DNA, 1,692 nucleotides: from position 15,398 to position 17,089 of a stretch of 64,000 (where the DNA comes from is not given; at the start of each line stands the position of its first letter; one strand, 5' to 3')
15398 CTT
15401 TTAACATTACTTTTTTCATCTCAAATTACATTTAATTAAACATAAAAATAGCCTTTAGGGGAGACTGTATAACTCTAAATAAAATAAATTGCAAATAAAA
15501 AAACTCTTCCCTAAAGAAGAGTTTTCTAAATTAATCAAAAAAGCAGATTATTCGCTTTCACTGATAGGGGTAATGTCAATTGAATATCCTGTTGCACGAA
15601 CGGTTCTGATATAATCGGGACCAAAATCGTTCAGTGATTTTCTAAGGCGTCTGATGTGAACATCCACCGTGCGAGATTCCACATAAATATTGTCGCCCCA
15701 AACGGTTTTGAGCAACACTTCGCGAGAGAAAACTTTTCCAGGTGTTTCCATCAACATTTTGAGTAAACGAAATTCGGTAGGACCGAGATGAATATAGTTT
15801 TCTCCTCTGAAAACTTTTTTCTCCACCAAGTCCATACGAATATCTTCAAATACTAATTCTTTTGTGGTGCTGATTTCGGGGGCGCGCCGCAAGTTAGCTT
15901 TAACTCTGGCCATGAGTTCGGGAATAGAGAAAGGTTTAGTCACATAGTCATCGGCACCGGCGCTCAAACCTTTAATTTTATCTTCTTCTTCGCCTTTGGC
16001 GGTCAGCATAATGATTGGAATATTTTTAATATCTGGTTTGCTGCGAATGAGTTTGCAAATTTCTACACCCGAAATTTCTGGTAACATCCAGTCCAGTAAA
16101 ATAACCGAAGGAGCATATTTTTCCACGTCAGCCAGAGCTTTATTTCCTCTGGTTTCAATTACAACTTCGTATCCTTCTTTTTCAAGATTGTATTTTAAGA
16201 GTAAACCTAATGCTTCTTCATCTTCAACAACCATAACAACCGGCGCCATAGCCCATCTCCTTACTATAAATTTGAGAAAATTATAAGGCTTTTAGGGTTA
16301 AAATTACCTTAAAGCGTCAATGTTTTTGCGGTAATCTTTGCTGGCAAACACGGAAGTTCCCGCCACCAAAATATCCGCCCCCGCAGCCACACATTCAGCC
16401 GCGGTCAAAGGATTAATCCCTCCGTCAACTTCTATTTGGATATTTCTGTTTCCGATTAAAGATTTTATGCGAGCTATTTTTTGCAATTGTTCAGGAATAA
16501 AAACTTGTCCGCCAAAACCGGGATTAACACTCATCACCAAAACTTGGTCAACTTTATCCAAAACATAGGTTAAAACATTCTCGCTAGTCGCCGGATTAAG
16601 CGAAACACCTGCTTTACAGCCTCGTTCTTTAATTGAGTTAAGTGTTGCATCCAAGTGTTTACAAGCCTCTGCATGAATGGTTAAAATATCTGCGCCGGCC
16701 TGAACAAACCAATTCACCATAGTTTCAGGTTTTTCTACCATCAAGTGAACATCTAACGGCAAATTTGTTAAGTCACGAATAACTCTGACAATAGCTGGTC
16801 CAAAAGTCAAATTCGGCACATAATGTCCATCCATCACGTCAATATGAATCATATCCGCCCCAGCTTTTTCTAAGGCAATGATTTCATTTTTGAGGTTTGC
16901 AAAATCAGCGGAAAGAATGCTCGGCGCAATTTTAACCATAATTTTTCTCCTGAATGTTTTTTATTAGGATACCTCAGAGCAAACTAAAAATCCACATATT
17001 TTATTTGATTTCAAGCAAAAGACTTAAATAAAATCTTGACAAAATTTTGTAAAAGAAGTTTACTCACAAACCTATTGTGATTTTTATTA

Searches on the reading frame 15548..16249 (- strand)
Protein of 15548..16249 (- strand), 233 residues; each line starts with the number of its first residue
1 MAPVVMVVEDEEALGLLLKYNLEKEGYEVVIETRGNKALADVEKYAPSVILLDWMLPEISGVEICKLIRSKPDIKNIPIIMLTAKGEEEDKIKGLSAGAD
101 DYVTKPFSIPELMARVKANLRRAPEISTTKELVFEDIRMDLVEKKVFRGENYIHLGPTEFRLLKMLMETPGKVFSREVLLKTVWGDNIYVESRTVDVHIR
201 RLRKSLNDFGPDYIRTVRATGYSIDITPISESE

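Call 76: search_protein_families(library=pfam, proteins=[window:15548-16249:-], max_evalue=0.001)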
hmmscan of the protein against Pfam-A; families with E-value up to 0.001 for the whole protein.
window:15548-16249:- (233 aa): 2 families
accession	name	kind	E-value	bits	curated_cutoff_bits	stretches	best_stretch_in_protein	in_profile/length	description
PF00072.30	Response_reg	-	2.4e-28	98.9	30.2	1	5-117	1-111/111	Response regulator receiver domain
PF00486.34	Trans_reg_C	-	2.1e-27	95.5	26.2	1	153-223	4-76/77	Transcriptional regulatory protein, C terminal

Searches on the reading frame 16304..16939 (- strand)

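Call 76: search_protein_families(library=pfam, proteins=[window:16304-16939:-], max_evalue=0.001)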
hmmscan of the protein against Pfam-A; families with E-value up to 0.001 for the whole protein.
window:16304-16939:- (211 aa): 3 families
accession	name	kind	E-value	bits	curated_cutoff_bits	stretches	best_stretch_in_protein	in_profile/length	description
PF00834.25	Ribul_P_3_epim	-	2.9e-80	268.8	21.1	1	3-198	1-198/198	Ribulose-phosphate 3 epimerase family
PF00977.27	His_biosynth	-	4.6e-05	23.4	23.6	0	153-205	60-113/228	Histidine biosynthesis protein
PF00215.30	OMPdecase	-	0.00062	20.2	27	1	71-208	64-219/221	Orotidine 5'-phosphate decarboxylase / HUMPS family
